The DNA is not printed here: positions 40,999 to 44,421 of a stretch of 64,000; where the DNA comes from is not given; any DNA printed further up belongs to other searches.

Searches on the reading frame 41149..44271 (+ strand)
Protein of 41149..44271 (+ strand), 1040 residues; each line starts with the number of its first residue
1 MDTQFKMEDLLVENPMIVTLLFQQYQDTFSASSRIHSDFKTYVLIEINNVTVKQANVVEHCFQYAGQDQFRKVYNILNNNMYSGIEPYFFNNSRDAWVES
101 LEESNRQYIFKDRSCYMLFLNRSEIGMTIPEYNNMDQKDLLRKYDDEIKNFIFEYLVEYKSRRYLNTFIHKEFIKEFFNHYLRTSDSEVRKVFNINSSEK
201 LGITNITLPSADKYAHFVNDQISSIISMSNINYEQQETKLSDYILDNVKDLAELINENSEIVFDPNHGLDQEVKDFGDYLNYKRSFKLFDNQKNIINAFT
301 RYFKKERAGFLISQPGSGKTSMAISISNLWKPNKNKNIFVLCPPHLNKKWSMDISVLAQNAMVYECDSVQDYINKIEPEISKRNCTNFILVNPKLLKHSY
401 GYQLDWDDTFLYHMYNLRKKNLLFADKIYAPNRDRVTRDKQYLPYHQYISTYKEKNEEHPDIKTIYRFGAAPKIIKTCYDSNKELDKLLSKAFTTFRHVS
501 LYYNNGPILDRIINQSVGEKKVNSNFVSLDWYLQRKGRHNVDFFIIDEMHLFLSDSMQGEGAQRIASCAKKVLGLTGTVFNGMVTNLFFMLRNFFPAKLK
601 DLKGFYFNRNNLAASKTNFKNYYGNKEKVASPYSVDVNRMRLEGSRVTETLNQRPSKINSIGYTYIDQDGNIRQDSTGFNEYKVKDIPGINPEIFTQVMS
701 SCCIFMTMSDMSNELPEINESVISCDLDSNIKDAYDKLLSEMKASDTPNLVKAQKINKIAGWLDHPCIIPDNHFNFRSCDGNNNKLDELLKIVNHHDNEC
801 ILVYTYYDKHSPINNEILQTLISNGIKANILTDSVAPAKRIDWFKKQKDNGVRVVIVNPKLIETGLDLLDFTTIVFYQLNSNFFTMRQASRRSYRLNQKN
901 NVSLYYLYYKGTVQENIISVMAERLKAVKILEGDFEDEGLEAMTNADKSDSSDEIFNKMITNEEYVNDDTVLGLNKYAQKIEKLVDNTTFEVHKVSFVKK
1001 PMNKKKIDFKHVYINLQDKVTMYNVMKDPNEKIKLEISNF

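Call 7: search_protein_families(library=phrogs, proteins=[window:41149-44271:+], max_evalue=0.00001)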
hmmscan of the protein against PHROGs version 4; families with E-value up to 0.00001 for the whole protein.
window:41149-44271:+ (1040 aa): 1 family
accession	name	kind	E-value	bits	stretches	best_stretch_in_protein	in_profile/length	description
phrog_62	-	DNA, RNA and nucleotide metabolism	3.9e-40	138.3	2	528-999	794-1214/1881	DNA helicase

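Call 41: search_protein_families(library=pfam, proteins=[window:41149-44271:+], max_evalue=0.001)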
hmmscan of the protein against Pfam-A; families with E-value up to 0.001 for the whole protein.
window:41149-44271:+ (1040 aa): 4 families
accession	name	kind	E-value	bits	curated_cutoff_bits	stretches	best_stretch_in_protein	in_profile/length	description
PF04851.21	ResIII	-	4.4e-11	43.4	22.5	1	286-368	2-87/164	Type III restriction enzyme, res subunit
PF00271.37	Helicase_C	-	2.1e-10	41.3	23.5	1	785-896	2-109/110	Helicase conserved C-terminal domain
PF00176.29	SNF2-rel_dom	-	4.8e-06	26.3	24.9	0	292-358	2-74/290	SNF2-related domain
PF00270.35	DEAD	-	1.8e-05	25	26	0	533-579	109-160/167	DEAD/DEAH box helicase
